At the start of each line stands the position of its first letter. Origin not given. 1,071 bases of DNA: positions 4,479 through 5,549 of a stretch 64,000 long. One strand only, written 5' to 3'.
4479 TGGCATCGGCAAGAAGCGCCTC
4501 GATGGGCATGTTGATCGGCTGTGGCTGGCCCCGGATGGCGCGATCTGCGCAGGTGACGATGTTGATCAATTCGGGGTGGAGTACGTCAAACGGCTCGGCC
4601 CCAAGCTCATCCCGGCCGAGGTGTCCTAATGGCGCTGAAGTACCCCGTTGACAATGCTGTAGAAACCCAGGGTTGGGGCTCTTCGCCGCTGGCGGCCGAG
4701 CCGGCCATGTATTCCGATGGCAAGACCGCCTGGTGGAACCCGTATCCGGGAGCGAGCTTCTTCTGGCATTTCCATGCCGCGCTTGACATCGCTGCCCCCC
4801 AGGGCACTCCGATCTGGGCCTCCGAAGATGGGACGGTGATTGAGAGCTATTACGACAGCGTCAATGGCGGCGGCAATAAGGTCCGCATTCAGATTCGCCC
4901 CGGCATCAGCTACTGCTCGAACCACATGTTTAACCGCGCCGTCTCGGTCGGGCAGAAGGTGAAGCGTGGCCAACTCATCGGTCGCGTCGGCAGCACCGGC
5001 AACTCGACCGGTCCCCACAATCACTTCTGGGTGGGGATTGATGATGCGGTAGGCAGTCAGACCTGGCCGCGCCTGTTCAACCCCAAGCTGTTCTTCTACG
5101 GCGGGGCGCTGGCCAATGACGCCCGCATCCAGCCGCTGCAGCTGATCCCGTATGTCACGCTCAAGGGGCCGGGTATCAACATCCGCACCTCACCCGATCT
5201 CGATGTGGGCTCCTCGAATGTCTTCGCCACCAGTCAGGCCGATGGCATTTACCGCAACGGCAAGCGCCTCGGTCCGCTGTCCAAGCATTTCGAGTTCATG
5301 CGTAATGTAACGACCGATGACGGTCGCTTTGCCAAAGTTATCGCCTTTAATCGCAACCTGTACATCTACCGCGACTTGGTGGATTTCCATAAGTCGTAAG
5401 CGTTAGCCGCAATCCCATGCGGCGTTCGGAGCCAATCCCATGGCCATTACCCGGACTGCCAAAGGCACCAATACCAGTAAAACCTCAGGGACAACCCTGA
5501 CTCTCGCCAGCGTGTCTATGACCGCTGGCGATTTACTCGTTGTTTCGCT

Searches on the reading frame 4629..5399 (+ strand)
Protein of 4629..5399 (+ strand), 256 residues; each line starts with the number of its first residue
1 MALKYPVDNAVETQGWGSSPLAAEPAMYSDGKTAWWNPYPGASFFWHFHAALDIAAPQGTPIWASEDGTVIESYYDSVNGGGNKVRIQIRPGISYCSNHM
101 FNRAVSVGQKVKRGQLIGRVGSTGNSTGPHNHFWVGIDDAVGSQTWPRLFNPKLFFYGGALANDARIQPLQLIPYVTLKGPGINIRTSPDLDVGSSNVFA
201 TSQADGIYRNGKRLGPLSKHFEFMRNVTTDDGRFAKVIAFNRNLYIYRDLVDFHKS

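Call 22: search_protein_families(library=phrogs, proteins=[window:4629-5399:+], max_evalue=0.001)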
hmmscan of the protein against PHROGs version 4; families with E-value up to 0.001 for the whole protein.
window:4629-5399:+ (256 aa): 25 families
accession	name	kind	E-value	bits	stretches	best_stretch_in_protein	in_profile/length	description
phrog_7767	-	other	6.1e-19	69.5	1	46-135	18-106/194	metallo-endopeptidase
phrog_28672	-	other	2.3e-18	67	1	47-142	286-380/397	metallo-endopeptidase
phrog_10030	-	tail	8.3e-18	64.1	1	34-136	1894-2006/2105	tail length tape measure protein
phrog_6700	-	lysis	1.1e-17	63.3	1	48-136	2625-2712/2898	endolysin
phrog_3578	-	lysis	9e-15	56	1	48-164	235-370/405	endolysin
phrog_14988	-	other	1.4e-14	55.5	1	48-141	32-132/272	peptidase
phrog_3084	-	lysis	5.9e-14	52.9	1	48-135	23-116/468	endolysin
phrog_16615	-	other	4e-13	50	1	48-139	418-508/529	peptidase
phrog_167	-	tail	1.2e-12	47.4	1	37-143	1206-1303/1555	tail length tape measure protein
phrog_880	-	lysis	8.9e-12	46.1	1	48-135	28-119/435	endolysin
phrog_1067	-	head and packaging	9.3e-12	45.2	1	48-135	761-844/991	minor head protein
phrog_21656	-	other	1.4e-10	40.9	1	47-135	635-729/1022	peptidase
phrog_11037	-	unknown function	8.9e-10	39.3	1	59-135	202-283/365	-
phrog_23188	-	tail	1.4e-09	36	1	48-135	3161-3249/5002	tail length tape measure protein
phrog_9205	-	unknown function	1.4e-08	33.9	1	55-140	558-645/1144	-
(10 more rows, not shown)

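Call 54: find_encoding_contigs(protein=window:4629-5399:+, flank=10000, max_places=3)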
Protein window:4629-5399:+ (256 aa): 4 contigs read that carry it; 3 places shown.
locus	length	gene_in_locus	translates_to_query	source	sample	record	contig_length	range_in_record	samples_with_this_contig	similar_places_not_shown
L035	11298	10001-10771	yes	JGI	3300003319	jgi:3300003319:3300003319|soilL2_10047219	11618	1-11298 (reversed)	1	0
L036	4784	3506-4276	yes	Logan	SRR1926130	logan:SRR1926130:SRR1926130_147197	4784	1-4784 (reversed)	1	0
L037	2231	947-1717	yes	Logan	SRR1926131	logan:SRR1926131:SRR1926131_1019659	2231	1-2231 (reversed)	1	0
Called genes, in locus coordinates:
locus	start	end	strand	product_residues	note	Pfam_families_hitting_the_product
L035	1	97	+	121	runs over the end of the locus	PF01242:PTPS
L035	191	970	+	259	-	PF02195:ParB_N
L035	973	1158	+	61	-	-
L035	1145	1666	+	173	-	-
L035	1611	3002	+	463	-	PF17289:Terminase_6C (weak)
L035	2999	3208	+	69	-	-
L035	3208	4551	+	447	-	PF04860:Phage_portal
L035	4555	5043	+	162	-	-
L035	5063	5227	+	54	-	-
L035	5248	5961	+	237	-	-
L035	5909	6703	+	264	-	-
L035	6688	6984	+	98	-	-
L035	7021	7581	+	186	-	PF13489:Methyltransf_23 (faint), PF08242:Methyltransf_12 (weak)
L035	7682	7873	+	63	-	-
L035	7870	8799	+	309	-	PF01370:Epimerase, PF16363:GDP_Man_Dehyd (weak)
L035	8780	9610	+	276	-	PF13641:Glyco_tranf_2_3 (weak), PF00535:Glycos_transf_2 (weak)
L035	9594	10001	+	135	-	-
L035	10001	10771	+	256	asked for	PF01551:Peptidase_M23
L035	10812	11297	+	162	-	?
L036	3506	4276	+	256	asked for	PF01551:Peptidase_M23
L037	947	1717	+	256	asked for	PF01551:Peptidase_M23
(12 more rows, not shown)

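Call 66: search_dna_similar(query=L035:1611-3002:+, collection=phages, mode=protein, max_rows=15)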
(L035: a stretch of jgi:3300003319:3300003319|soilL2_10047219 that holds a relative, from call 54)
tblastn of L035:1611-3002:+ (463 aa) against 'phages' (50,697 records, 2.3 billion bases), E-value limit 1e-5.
Records with a match: 344; places in all: 344; records where one place covers at least 80% of the query: 232.
Best place of each record, by identity: <60% 344.
By first word of the organism name: Microbacterium 56; Klebsiella 41; Streptomyces 31; Acinetobacter 27; Yersinia 16; Bacillus 15; Paenibacillus 13; Caudoviricetes 11; Pseudomonas 9; Ralstonia 9; and 44 more.
By host as written in the record: Microbacterium foliorum NRRL B-24224 27; Klebsiella pneumoniae 23; - 22; Microbacterium paraoxydans NWU1 14; Yersinia enterocolitica 14; Acinetobacter baumannii 13; Caulobacter vibrioides CB15 11; Paenibacillus larvae 11; and 114 more.
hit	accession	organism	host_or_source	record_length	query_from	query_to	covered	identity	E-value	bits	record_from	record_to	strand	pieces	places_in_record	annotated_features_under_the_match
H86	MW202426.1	Caudoviricetes sp.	Manatee Spring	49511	9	448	95%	31.0%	1e-35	146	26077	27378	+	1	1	terminase large subunit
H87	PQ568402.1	Acinetobacter phage PhabP_R1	Acinetobacter baumannii ATCC 17978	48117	8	444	94%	28.4%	5e-12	74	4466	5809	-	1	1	terminase large subunit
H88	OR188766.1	Acinetobacter phage BUCTT11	Acinetobacter baumannii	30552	8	444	94%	28.2%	4e-14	81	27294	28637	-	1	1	terminase large subunit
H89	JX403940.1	Acinetobacter phage YMC/09/02/B1251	Acinetobacter baumannii YMC/09/02/B1251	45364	8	444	94%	28.2%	5e-14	81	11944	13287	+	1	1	hypothetical protein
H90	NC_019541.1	Acinetobacter phage YMC/09/02/B1251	Acinetobacter baumannii YMC/09/02/B1251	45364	8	444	94%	28.2%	5e-14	81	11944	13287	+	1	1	terminase large subunit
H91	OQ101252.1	Acinetobacter phage Aclw_8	Acinetobacter baumannii 703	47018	8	444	94%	28.2%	5e-14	81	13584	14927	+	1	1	terminase large subunit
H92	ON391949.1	Acinetobacter phage YC#06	Acinetobacter baumannii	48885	8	444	94%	28.2%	5e-14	81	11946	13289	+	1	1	hypothetical protein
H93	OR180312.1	Acinetobacter phage A1626.2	Acinetobacter baumannii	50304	8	444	94%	28.2%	5e-14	81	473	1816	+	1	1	hypothetical protein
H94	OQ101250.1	Acinetobacter phage Acba_1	Acinetobacter baumannii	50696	8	444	94%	28.2%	5e-14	81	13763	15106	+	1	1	terminase large subunit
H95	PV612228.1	Acinetobacter phage LPAB65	Acinetobacter baumannii LAB16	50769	8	444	94%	28.2%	5e-14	81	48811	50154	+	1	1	hypothetical protein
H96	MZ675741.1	Acinetobacter phage Ab1656-2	Acinetobacter baumannii 1656-2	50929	8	444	94%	28.2%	5e-14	81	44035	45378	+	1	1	terminase large subunit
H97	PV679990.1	Acinetobacter phage LPAB85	Acinetobacter baumannii LAB7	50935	8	444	94%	28.2%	5e-14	81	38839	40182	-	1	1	hypothetical protein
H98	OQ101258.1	Acinetobacter phage Acba_16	Acinetobacter baumannii 703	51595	8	444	94%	28.2%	5e-14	81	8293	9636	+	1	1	terminase large subunit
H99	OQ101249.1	Acinetobacter phage Acba_4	Acinetobacter baumannii 1971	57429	8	444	94%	28.2%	5e-14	81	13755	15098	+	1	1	terminase large subunit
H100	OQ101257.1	Acinetobacter phage Acba_15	Acinetobacter baumannii 703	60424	8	444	94%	28.2%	5e-14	81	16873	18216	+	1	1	terminase large subunit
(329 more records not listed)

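Call 67: search_dna_similar(query=L035:3208-4551:+, collection=phages, mode=protein, max_rows=15)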
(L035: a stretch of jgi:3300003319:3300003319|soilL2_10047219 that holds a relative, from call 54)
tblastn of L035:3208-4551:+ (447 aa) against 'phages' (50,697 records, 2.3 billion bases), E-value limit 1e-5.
Records with a match: 891; places in all: 891; records where one place covers at least 80% of the query: 12.
Best place of each record, by identity: <60% 891.
By first word of the organism name: Staphylococcus 342; Bacillus 240; Mycobacterium 74; Enterococcus 69; Listeria 54; Arthrobacter 21; Lactobacillus 20; Thermus 11; Gordonia 11; Bacteroides 6; and 29 more.
By host as written in the record: Staphylococcus aureus 112; - 76; Mycobacterium smegmatis mc2 155 66; Listeria monocytogenes 43; Bacillus subtilis 26; Staphylococcus sp. 26; Bacillus cereus 25; Staphylococcus carnosus TM300 22; and 214 more.
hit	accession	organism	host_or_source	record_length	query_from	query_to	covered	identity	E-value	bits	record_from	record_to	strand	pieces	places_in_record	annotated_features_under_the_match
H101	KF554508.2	Bacillus phage CP-51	Bacillus cereus HER1399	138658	5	398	88%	23.4%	9e-26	116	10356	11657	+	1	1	putative portal protein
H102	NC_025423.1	Bacillus phage CP-51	Bacillus cereus HER1399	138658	5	398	88%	23.4%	9e-26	116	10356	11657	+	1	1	portal protein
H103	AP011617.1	Thermus phage TMA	Thermus thermophilus HB27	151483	41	396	80%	25.8%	1e-16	89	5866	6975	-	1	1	portal protein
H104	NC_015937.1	Thermus phage TMA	Thermus thermophilus HB27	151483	41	396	80%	25.8%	1e-16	89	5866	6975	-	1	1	portal protein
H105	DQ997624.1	Thermus phage phiYS40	-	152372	41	396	80%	25.8%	3e-16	87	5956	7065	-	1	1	portal protein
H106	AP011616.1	Thermus phage phiYS40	Thermus thermophilus HB8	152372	41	396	80%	25.8%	3e-16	87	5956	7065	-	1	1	portal protein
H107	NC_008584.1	Thermus phage phiYS40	-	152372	41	396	80%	25.8%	3e-16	87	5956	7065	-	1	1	portal protein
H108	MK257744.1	Thermus phage YS40_Isch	Thermus thermophilus HB8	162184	41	396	80%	25.7%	1e-16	89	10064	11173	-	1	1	portal protein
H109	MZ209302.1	Gordonia phage Jojo24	Gordonia terrae 3612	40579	42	397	80%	25.1%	5e-9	65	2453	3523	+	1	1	4: portal protein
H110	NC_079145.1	Gordonia phage Jojo24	Gordonia terrae 3612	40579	42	397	80%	25.1%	5e-9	65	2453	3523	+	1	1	4: portal protein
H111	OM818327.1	Gordonia phage Santhid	Gordonia terrae 3612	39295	42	397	80%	25.1%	1e-7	61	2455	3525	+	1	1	4: portal protein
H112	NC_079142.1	Gordonia phage Santhid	Gordonia terrae 3612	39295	42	397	80%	25.1%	1e-7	61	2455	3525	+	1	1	4: portal protein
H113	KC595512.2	Bacillus phage JL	Bacillus cereus BGSC 6E1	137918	8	398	87%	22.9%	2e-23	109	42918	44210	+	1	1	portal protein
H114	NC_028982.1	Bacillus phage JL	Bacillus cereus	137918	8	398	87%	22.9%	2e-23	109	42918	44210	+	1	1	portal protein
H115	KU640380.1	Bacillus phage Shbh1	Bacillus sp. MGK1/ERV9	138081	41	398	80%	24.9%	7e-18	92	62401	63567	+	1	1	putative portal protein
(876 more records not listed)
